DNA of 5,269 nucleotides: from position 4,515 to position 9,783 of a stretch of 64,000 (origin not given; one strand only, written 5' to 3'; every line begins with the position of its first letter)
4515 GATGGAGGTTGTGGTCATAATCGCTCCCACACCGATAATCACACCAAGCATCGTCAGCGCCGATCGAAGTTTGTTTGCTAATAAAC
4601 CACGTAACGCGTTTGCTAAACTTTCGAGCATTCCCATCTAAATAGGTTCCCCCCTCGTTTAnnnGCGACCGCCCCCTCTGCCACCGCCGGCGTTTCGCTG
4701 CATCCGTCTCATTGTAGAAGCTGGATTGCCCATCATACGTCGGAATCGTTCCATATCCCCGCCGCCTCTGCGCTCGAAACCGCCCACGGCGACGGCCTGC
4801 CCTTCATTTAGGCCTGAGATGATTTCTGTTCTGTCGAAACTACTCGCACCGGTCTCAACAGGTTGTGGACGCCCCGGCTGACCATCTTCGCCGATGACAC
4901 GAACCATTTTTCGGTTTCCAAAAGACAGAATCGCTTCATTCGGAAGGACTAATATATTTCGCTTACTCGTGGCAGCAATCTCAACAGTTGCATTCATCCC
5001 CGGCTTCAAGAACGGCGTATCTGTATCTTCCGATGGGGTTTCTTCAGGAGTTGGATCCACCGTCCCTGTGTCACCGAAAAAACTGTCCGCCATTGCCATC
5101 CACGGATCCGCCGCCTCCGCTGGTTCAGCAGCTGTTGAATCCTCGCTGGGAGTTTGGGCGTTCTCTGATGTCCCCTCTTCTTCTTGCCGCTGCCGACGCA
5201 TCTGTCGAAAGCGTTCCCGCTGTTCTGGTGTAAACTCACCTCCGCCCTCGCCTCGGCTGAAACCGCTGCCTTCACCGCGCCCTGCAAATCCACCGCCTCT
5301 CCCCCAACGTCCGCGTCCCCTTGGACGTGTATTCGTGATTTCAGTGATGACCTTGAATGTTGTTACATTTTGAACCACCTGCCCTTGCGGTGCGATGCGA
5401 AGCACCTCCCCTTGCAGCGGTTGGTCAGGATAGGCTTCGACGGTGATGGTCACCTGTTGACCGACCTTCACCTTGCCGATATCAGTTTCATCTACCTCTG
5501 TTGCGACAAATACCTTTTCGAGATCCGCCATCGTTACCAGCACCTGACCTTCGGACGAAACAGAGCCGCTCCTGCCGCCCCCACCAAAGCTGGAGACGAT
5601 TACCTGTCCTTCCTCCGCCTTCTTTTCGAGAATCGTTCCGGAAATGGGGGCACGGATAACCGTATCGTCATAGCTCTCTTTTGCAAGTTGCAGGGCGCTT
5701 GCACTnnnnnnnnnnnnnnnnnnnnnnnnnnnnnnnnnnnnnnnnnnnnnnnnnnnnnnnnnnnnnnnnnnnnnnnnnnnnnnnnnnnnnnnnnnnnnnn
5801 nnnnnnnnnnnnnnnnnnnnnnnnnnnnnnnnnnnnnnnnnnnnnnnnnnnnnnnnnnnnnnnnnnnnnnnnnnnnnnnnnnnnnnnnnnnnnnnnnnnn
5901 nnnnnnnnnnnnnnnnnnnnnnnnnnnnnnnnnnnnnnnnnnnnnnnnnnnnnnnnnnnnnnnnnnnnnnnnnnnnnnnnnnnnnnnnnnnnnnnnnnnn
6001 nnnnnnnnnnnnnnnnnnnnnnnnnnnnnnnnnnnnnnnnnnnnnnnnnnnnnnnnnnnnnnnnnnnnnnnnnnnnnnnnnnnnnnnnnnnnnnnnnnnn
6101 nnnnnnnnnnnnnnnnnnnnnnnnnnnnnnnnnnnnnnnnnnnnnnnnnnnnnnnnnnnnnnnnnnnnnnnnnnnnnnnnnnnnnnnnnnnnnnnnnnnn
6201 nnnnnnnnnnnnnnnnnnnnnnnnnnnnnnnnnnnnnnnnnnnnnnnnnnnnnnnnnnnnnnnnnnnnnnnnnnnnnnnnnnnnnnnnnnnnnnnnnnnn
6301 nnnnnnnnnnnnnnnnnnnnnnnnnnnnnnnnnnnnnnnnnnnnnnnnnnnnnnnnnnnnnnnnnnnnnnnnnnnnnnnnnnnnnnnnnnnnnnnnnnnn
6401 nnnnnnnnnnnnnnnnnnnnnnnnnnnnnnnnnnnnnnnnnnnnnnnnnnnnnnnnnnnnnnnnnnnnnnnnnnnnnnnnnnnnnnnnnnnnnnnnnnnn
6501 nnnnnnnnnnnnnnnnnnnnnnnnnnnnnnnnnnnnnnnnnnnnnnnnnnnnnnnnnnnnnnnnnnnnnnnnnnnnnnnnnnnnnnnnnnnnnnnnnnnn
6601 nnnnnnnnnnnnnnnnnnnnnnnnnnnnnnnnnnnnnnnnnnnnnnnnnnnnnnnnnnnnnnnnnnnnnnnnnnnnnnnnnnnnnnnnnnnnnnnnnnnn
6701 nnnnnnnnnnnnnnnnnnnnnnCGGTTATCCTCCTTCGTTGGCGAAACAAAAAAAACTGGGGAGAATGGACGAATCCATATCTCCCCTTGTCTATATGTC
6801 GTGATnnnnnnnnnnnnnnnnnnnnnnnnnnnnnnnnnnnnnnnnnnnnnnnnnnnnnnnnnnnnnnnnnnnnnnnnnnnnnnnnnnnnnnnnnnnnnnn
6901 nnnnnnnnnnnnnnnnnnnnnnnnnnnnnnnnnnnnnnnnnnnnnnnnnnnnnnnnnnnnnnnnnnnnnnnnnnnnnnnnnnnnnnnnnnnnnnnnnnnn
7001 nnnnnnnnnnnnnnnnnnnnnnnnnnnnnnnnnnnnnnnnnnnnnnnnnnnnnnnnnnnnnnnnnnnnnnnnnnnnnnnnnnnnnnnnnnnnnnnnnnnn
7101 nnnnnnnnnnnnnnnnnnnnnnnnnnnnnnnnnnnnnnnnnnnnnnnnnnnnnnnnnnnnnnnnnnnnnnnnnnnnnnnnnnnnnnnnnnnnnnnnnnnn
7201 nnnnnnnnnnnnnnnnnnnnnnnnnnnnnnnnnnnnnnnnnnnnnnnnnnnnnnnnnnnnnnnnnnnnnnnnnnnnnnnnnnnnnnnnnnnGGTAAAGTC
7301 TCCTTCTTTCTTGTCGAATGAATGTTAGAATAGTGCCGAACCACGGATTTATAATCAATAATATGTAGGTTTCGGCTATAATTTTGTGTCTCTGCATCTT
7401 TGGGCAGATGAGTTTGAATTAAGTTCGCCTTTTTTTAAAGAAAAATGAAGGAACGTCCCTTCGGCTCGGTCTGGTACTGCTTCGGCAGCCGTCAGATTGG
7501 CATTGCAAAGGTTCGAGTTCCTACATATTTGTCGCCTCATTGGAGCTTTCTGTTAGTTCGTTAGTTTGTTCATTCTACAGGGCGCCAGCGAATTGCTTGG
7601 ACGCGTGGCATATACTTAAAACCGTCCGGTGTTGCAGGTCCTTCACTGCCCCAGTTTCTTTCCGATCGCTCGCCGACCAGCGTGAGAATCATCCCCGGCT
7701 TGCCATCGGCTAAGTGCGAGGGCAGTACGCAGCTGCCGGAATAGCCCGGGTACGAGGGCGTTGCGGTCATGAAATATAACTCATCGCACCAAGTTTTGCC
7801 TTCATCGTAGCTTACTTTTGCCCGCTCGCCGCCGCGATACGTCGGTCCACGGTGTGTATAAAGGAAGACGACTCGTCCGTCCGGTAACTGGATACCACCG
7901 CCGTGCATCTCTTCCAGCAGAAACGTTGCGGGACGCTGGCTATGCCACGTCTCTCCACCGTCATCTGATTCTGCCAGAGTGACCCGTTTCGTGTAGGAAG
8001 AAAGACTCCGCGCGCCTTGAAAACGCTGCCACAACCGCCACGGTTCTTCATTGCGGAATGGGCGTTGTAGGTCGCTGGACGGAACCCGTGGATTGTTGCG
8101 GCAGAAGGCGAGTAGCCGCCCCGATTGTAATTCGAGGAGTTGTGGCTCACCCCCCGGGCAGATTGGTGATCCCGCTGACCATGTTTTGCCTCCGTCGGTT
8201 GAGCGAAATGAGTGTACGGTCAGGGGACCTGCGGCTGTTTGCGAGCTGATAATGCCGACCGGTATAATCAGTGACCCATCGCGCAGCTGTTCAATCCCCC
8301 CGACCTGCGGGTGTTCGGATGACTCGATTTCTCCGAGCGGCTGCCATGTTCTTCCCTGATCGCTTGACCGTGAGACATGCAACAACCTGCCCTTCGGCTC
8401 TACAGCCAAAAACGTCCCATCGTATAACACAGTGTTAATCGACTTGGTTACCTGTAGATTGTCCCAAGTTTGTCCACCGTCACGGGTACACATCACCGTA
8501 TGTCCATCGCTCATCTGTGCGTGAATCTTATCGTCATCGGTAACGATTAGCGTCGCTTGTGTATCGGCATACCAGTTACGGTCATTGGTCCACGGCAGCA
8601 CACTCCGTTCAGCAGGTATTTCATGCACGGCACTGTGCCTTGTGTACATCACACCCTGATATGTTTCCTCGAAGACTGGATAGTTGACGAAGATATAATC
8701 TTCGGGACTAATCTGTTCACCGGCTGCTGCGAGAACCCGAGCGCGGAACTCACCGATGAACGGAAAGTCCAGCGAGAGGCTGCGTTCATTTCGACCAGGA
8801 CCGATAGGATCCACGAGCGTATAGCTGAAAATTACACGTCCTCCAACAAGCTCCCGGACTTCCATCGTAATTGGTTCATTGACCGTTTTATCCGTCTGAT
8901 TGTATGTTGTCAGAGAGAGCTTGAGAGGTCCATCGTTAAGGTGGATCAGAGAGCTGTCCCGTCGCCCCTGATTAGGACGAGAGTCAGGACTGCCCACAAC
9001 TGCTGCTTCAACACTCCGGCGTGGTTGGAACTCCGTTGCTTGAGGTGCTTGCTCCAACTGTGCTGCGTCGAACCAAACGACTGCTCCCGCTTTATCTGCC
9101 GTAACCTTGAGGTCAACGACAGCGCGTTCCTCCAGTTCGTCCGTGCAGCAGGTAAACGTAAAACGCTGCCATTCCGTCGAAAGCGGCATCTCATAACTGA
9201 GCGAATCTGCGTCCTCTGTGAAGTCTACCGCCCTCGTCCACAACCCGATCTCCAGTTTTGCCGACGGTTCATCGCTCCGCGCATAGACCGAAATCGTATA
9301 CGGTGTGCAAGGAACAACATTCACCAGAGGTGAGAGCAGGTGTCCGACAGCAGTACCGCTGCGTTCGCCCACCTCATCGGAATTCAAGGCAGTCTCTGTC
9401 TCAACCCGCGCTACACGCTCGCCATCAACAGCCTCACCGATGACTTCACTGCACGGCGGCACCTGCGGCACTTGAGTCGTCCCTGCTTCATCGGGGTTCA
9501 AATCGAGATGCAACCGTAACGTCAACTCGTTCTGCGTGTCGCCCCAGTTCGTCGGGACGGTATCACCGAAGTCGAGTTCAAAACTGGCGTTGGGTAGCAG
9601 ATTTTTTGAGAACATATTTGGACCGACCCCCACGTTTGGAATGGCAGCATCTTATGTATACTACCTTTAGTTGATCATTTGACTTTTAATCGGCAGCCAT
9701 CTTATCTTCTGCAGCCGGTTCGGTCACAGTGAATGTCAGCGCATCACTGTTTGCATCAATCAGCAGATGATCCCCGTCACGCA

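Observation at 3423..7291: LTXXQ protein - HlyD adaptor - MacB-type permease cluster lacking an ATPase; adaptor carries an RG-rich/acidic insertion with an embedded Spy/CpxP-like motif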

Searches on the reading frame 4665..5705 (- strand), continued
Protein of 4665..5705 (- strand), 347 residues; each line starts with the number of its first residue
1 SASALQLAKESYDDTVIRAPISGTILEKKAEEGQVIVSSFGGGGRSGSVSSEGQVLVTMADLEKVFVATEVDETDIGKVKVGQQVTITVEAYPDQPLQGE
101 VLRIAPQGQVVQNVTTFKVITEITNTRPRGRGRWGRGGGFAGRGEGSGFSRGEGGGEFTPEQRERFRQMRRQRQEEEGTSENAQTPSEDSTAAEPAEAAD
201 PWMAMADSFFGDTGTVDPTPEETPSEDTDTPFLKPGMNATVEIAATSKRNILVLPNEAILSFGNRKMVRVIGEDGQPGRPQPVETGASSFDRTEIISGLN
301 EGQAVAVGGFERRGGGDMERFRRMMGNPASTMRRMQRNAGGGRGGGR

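Call 73: search_protein_families(library=pfam, proteins=[L027:9761-10435:+, L027:11721-13085:+, L046:1155-1724:+, L081:446-1114:+], max_evalue=0.01)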
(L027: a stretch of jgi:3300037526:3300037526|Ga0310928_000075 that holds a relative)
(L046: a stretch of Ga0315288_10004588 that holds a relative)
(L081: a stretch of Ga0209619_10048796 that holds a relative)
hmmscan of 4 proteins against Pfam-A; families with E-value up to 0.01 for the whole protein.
L027:9761-10435:+ (224 aa): 7 families
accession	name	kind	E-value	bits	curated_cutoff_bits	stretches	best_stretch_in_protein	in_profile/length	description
PF00005.33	ABC_tran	-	2.6e-35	122.4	25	1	21-169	1-136/137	ABC transporter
PF13304.12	AAA_21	-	2.2e-06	28.4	27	0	33-54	1-22/304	AAA domain, putative AbiEii toxin, Type IV TA system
PF02463.25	SMC_N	-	9.9e-06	25.6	40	1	32-211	25-209/220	RecF/RecN/SMC N terminal domain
PF13555.12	AAA_29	-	0.00016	21.8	27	1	24-49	15-40/61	P-loop containing region of AAA domain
PF13401.12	AAA_22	-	0.00061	20.6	27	1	32-200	6-124/130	AAA domain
PF03193.22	RsgA_GTPase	-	0.0043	17.3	30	1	31-51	106-126/174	RsgA GTPase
PF20703.3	nSTAND1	-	0.0066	16.5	27.1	0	27-49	29-51/379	Novel STAND NTPase 1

L027:11721-13085:+ (454 aa): 1 family
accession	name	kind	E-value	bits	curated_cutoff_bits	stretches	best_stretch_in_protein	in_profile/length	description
PF02321.23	OEP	-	1.4e-52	178.6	22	2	49-232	1-187/187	Outer membrane efflux protein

L046:1155-1724:+ (189 aa): 0 families

L081:446-1114:+ (222 aa): 2 families
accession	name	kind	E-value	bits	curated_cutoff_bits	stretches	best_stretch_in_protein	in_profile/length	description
PF07813.17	LTXXQ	-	0.00021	22.4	24.3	0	160-193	62-97/100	LTXXQ motif family protein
PF13801.11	Metal_resist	-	0.001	19.7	29.2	1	91-171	4-74/125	Heavy-metal resistance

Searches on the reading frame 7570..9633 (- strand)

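Call 3: search_protein_families(library=pfam, proteins=[window:7570-9633:-], max_evalue=0.01)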
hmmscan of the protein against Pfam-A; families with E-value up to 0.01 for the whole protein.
window:7570-9633:- (687 aa): 4 families
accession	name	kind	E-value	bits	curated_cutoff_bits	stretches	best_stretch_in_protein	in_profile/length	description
PF13088.12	BNR_2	-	3.9e-18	66.2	31.4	2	419-514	83-182/277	BNR repeat-like domain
PF02012.26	BNR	-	9e-11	40.5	27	0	476-486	1-11/12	BNR/Asp-box repeat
PF14870.12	PSII_BNR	-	0.0012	18.5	27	0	366-410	243-286/303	Photosynthesis system II assembly factor YCF48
PF15902.12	Sortilin-Vps10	-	0.0052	16.1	33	0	381-431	380-432/446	Sortilin, neurotensin receptor 3,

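Call 4: search_protein_families(library=ncbifam, proteins=[window:7570-9633:-], max_evalue=0.01)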
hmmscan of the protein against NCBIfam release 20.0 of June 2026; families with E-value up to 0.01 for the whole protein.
window:7570-9633:- (687 aa): 3 families
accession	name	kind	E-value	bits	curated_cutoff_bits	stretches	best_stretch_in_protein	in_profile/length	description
NF045728.1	glycosyl_F510_1955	equivalog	3.7e-06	26.4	175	1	358-438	138-218/246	F510_1955 family glycosylhydrolase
NF048003.1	GTA_spike_fiber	domain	1.4e-05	25.7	36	1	93-204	51-172/182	phage head spike fiber domain-containing protein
NF010237.0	PRK13684.1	equivalog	0.0017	17.4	326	0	367-410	270-312/334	photosynthesis system II assembly factor Ycf48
